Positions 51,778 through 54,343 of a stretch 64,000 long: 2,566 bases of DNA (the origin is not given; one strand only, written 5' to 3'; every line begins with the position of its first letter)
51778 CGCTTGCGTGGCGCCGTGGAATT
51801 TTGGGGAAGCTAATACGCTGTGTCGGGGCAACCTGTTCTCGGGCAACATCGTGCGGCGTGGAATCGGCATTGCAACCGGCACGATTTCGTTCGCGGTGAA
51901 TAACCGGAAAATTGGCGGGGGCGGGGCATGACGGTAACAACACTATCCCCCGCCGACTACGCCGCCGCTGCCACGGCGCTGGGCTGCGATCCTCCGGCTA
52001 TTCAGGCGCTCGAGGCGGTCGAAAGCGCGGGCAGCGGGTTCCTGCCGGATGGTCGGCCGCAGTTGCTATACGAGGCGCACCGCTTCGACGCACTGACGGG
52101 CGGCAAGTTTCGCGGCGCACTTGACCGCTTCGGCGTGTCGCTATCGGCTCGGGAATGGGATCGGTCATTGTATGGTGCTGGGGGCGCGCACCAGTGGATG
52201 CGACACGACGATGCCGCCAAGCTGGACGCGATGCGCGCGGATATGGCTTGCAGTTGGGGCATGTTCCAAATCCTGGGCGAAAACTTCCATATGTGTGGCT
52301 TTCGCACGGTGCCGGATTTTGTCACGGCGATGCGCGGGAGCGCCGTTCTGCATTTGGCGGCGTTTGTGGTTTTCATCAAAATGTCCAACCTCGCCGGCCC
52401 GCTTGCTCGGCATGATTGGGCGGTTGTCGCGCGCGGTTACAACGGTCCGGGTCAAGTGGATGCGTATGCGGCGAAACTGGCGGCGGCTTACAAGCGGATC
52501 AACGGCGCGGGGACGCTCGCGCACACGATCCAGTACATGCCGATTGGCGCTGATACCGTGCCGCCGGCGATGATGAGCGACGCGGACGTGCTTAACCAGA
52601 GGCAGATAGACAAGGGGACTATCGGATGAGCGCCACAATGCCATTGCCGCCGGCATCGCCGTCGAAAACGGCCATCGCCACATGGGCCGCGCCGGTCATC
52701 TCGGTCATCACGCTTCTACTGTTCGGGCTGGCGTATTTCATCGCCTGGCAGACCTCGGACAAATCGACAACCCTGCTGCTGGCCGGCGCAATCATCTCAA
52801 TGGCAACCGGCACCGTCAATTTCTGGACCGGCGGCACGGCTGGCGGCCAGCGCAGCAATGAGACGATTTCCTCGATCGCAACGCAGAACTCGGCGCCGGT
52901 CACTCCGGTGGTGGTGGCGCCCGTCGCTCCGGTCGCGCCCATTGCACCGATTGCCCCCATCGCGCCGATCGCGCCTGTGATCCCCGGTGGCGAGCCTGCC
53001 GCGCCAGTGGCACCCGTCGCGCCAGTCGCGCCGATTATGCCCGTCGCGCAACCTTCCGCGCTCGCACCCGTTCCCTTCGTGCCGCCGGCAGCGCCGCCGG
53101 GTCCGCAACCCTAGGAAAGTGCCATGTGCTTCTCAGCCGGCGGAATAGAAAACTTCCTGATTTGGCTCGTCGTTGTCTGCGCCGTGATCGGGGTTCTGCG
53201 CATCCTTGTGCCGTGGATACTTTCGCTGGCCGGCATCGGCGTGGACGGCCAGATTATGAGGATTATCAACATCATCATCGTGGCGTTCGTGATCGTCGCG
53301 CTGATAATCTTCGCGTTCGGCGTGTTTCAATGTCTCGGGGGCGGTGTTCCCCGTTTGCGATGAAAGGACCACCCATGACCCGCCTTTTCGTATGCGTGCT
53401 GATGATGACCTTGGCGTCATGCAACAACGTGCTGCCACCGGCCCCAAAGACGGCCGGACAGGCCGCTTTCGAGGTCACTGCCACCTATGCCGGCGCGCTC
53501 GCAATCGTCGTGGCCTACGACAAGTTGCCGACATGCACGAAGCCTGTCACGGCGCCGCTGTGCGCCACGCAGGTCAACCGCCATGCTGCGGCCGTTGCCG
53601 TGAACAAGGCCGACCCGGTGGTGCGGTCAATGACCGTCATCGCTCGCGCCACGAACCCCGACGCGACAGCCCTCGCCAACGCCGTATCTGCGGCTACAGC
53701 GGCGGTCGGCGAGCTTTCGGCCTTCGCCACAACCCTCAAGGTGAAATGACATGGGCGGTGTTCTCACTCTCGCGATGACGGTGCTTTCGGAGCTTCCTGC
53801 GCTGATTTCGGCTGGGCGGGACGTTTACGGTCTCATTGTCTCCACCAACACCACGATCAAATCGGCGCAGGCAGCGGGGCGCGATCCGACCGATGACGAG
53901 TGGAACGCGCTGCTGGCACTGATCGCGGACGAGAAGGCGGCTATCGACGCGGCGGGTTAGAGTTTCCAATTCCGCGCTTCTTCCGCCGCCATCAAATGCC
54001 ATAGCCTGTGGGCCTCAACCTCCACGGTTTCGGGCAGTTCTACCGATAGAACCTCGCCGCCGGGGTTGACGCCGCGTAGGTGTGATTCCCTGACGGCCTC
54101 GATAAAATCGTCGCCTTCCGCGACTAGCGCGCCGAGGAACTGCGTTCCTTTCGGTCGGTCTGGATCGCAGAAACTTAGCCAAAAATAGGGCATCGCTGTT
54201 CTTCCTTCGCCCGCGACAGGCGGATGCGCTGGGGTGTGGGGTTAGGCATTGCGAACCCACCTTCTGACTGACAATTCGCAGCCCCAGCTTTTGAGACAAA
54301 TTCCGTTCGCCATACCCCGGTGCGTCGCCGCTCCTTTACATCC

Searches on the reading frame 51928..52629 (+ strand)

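Call 28: search_protein_families(library=phrogs, proteins=[window:51928-52629:+], max_evalue=0.001)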
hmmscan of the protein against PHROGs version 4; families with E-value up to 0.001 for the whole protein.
window:51928-52629:+ (233 aa): 2 families
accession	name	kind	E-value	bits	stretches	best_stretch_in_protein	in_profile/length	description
phrog_1224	-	head and packaging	7.3e-56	191.2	1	6-199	74-268/438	endolysin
phrog_2860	-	head and packaging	4.6e-46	158.1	1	5-192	2-187/189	endolysin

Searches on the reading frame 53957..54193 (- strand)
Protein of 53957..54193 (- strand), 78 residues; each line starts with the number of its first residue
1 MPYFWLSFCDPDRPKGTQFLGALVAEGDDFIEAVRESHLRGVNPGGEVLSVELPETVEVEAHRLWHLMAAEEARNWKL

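Call 28: search_protein_families(library=phrogs, proteins=[window:53957-54193:-], max_evalue=0.001)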
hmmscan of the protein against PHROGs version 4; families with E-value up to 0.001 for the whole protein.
window:53957-54193:- (78 aa): 1 family
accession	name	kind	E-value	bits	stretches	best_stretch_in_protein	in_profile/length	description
phrog_13485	-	unknown function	6.6e-08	33.4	1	3-71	102-166/177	-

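Call 29: search_protein_families(library=pfam, proteins=[window:53957-54193:-], max_evalue=0.01)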
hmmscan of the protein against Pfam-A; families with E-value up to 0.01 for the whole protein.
window:53957-54193:- (78 aa): 0 families
